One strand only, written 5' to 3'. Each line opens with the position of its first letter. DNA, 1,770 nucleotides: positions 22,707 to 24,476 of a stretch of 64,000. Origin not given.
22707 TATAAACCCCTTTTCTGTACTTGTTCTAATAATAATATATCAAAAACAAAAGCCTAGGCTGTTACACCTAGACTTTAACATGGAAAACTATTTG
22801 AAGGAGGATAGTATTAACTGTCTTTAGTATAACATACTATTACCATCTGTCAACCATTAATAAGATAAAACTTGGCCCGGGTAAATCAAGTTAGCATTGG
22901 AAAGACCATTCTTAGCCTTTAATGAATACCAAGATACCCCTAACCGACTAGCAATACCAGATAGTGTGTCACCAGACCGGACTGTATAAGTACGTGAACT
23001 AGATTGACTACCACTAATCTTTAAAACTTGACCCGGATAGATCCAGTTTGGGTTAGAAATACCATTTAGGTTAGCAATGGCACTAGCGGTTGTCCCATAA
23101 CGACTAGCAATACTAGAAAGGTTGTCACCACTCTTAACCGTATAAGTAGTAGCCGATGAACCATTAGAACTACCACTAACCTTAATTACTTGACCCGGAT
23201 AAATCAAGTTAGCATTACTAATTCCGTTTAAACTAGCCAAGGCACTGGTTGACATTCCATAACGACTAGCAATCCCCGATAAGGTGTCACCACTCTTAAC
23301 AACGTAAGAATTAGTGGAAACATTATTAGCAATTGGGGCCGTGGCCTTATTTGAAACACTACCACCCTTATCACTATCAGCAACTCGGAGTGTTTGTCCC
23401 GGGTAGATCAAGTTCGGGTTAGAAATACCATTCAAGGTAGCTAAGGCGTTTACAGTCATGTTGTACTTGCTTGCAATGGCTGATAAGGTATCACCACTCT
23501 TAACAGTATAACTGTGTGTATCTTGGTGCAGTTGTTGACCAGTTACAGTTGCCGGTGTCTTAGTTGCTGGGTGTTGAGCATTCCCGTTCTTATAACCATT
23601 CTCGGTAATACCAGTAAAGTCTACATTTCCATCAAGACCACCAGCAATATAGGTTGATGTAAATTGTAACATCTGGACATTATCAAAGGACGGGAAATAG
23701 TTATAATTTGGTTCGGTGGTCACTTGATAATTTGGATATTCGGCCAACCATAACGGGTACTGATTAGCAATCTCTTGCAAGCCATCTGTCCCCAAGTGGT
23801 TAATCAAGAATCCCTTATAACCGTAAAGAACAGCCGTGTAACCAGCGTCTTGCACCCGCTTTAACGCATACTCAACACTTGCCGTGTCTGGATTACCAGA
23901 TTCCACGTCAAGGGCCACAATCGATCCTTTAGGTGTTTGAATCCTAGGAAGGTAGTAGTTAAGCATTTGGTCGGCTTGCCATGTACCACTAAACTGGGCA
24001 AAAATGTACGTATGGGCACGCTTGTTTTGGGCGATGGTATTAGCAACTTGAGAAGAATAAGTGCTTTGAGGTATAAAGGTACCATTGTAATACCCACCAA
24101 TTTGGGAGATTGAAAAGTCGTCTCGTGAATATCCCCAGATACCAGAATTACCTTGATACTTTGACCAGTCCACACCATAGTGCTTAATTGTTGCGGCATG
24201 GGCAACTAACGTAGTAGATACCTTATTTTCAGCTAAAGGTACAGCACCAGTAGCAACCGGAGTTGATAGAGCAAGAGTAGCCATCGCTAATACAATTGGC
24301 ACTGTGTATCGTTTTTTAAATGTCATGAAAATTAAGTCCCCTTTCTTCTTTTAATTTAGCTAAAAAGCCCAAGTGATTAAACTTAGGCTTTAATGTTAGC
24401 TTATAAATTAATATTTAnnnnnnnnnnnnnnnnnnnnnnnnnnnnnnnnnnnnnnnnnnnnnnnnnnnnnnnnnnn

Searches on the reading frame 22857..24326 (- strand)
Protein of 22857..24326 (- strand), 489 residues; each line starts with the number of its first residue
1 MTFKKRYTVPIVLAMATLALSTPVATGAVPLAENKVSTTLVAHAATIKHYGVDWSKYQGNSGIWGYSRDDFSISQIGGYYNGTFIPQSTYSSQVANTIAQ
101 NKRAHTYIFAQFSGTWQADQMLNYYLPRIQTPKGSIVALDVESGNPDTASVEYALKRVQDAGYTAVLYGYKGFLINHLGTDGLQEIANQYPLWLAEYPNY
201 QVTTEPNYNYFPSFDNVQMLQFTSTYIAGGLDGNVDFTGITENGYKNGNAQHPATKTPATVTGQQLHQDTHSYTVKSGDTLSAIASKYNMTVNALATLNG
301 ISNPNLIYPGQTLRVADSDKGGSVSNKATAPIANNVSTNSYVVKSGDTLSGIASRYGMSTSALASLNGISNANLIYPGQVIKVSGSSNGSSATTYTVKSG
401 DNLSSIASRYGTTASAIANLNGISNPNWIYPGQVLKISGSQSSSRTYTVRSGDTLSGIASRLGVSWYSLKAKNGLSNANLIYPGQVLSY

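Call 26: search_protein_families(library=phrogs, proteins=[window:22857-24326:-], max_evalue=0.00001)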
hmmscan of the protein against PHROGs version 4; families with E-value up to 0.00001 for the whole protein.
window:22857-24326:- (489 aa): 25 families
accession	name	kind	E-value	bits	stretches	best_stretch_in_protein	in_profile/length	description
phrog_291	-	lysis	7.1e-142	474.7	5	15-251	90-321/509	endolysin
phrog_4602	-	other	1.3e-58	199.5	4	268-329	32-93/220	transglycosylase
phrog_380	-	lysis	3e-50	172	4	387-443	178-240/309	endolysin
phrog_7348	-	lysis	5.6e-46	157.2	4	268-329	2102-2162/2564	endolysin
phrog_20780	-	unknown function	2.8e-39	134.9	4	442-489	70-117/117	-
phrog_2742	-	lysis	3.5e-37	129.5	2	325-443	192-316/318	endolysin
phrog_28394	-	unknown function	1.1e-33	117.7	3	327-391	55-119/303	-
phrog_5182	-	lysis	1.2e-32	114.8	3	390-444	215-269/321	endolysin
phrog_9611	-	lysis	2.5e-30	106.9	2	264-318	175-226/246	endolysin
phrog_13545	-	unknown function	5.9e-29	102.3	2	254-318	257-320/323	-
phrog_14642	-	lysis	3.5e-27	96.3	2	270-321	26-76/215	endolysin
phrog_1274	-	lysis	2.1e-26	92.6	1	271-311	24-64/70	lysM motif protein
phrog_21966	-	unknown function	5.6e-20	72.8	0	390-437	92-144/146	-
phrog_6219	-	lysis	3.1e-17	64.1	1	87-285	39-240/326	endolysin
phrog_35916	-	unknown function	1.5e-16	61.5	1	50-243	5-212/488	-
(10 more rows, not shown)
